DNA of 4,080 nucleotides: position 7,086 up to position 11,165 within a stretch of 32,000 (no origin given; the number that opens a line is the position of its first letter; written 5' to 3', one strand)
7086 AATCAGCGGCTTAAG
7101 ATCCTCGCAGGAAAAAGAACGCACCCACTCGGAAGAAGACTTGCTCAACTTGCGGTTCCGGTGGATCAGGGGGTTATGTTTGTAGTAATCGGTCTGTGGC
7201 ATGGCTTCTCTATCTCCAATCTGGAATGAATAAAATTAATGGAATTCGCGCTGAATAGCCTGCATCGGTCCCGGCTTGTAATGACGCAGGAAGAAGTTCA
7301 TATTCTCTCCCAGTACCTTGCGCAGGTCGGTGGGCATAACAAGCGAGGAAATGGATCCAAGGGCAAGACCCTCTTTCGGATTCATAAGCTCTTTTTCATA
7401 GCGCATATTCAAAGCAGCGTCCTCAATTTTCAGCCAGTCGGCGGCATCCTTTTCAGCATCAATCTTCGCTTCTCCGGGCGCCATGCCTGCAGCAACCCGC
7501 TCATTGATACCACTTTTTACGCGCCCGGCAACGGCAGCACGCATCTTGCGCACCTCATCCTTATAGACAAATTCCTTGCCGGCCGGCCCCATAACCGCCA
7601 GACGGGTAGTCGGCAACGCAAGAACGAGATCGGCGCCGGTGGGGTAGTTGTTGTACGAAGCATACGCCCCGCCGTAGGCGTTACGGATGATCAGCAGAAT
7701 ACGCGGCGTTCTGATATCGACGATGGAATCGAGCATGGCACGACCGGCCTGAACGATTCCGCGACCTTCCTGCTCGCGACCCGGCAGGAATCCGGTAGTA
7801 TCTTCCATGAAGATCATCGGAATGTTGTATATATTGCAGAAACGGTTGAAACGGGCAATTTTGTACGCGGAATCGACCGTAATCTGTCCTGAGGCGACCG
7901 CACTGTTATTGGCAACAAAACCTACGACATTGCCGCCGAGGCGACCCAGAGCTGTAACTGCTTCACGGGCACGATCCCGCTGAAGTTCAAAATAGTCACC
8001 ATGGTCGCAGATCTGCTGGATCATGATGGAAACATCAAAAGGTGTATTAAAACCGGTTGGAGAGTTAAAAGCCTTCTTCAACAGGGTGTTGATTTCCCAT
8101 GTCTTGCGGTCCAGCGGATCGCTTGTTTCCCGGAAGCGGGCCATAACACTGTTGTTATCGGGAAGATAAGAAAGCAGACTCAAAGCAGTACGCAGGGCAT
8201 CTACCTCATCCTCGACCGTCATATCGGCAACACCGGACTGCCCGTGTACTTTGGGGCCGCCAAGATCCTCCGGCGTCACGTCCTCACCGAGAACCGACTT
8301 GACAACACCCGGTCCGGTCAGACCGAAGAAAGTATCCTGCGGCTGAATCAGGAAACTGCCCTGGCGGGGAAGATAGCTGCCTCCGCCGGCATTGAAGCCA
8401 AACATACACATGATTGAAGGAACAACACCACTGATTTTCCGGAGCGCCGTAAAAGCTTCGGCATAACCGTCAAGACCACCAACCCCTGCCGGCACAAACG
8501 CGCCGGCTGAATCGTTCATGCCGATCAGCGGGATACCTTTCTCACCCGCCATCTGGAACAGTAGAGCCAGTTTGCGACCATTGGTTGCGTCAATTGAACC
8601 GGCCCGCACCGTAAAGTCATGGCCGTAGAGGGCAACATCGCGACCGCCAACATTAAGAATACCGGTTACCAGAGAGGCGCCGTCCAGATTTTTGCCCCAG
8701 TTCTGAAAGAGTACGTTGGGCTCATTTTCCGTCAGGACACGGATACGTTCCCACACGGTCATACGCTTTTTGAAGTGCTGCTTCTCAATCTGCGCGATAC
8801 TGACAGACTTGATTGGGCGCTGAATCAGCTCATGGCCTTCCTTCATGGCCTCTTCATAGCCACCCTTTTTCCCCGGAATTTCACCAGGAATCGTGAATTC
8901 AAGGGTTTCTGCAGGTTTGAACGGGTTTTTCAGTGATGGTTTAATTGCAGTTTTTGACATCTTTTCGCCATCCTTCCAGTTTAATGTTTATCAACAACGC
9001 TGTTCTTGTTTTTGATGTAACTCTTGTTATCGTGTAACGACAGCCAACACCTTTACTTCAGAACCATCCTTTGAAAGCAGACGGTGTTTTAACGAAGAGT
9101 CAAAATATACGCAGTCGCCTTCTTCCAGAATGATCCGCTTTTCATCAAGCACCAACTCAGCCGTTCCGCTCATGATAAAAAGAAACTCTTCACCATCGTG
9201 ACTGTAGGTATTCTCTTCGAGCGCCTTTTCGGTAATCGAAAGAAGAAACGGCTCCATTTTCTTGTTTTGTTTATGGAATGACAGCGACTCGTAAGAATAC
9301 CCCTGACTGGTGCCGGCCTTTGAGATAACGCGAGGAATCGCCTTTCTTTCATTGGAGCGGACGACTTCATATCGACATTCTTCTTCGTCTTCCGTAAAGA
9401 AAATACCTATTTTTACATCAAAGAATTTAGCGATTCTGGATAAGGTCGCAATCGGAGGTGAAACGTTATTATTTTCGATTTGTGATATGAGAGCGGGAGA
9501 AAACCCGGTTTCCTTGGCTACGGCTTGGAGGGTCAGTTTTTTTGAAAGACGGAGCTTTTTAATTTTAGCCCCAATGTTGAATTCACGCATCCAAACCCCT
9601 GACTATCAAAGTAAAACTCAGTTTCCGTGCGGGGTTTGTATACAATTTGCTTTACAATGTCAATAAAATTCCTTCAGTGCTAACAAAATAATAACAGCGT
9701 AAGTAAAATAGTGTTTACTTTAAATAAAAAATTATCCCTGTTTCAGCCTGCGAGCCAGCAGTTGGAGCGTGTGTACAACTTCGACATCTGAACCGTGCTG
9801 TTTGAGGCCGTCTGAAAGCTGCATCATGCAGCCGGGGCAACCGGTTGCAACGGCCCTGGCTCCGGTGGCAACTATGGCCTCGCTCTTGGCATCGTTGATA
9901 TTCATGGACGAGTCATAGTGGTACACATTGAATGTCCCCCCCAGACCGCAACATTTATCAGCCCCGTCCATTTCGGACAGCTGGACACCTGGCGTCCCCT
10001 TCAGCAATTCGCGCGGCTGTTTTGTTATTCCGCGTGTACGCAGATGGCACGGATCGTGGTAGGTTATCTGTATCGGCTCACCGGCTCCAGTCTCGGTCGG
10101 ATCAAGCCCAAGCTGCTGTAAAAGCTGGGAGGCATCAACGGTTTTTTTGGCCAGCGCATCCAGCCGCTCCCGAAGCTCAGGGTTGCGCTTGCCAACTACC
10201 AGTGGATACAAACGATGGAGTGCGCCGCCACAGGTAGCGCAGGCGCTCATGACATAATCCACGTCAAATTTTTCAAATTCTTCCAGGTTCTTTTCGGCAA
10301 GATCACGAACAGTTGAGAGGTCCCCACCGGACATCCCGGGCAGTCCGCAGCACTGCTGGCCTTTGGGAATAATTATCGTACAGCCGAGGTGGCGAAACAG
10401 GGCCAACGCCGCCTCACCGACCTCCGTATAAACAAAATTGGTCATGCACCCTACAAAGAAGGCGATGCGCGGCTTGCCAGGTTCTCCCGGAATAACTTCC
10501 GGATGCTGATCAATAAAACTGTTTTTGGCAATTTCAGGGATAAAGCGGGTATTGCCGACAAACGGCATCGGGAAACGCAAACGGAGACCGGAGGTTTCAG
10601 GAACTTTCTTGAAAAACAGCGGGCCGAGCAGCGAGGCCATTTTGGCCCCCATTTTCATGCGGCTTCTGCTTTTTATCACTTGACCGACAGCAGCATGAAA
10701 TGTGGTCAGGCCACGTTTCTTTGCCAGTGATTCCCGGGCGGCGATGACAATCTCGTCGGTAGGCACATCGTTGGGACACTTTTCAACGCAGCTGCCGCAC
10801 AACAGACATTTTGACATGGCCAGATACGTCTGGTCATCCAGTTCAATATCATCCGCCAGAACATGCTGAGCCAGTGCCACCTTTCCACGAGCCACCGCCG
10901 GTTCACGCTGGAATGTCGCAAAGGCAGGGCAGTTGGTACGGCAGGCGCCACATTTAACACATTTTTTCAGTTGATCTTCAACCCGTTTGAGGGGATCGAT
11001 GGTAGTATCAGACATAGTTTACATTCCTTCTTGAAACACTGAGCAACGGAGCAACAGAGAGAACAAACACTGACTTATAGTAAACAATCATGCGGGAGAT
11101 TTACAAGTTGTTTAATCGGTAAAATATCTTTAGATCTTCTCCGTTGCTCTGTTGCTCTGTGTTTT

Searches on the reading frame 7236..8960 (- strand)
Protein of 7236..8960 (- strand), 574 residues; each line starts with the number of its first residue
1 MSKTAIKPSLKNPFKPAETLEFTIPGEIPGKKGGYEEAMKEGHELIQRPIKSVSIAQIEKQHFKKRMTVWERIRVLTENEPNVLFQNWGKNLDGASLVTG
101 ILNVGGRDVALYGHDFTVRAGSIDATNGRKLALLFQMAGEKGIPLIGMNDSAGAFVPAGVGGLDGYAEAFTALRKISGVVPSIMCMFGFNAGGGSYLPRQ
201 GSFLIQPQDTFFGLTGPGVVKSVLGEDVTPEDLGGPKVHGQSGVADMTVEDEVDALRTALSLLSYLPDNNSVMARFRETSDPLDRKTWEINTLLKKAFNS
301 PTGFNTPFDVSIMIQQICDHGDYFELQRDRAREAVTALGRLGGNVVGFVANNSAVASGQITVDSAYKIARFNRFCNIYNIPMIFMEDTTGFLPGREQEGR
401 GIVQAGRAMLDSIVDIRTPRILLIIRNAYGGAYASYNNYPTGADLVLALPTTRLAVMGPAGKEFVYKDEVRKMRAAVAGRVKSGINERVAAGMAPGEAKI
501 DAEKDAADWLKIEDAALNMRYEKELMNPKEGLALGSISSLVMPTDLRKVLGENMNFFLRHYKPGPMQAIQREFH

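Call 53: search_protein_families(library=pfam, proteins=[window:7236-8960:-], max_evalue=0.00001)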
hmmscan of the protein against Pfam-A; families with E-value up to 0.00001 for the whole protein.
window:7236-8960:- (574 aa): 2 families
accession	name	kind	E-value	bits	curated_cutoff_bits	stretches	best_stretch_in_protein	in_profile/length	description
PF01039.27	Carboxyl_trans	-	1.4e-98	331.1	22.3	1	61-555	2-476/493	Carboxyl transferase domain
PF03255.19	ACCA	-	4.5e-08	33.1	23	0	367-478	135-243/310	Acetyl co-enzyme A carboxylase carboxyltransferase-like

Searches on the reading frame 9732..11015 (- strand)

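Call 53: search_protein_families(library=pfam, proteins=[window:9732-11015:-], max_evalue=0.00001)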
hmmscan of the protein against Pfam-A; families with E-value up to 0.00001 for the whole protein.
window:9732-11015:- (427 aa): 7 families
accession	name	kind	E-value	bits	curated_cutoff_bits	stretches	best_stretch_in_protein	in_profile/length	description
PF02754.22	CCG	-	2.1e-36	124.3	20.6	2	184-266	1-84/85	Cysteine-rich domain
PF13183.11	Fer4_8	-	1.6e-12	48.2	27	1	15-84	1-68/68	4Fe-4S dicluster domain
PF13534.11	Fer4_17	-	5.7e-10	40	22.2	1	18-84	1-60/61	4Fe-4S dicluster domain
PF12838.12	Fer4_7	-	3.9e-09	37.3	27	1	18-83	1-51/52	4Fe-4S dicluster domain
PF13237.11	Fer4_10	-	1.3e-08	35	25.5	1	13-81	3-53/53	4Fe-4S dicluster domain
PF00037.32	Fer4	-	1.3e-08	34.8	21.1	0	68-85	6-23/24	4Fe-4S binding domain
PF13484.11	Fer4_16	-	5.8e-07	30.6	30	1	18-82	1-65/66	4Fe-4S double cluster binding domain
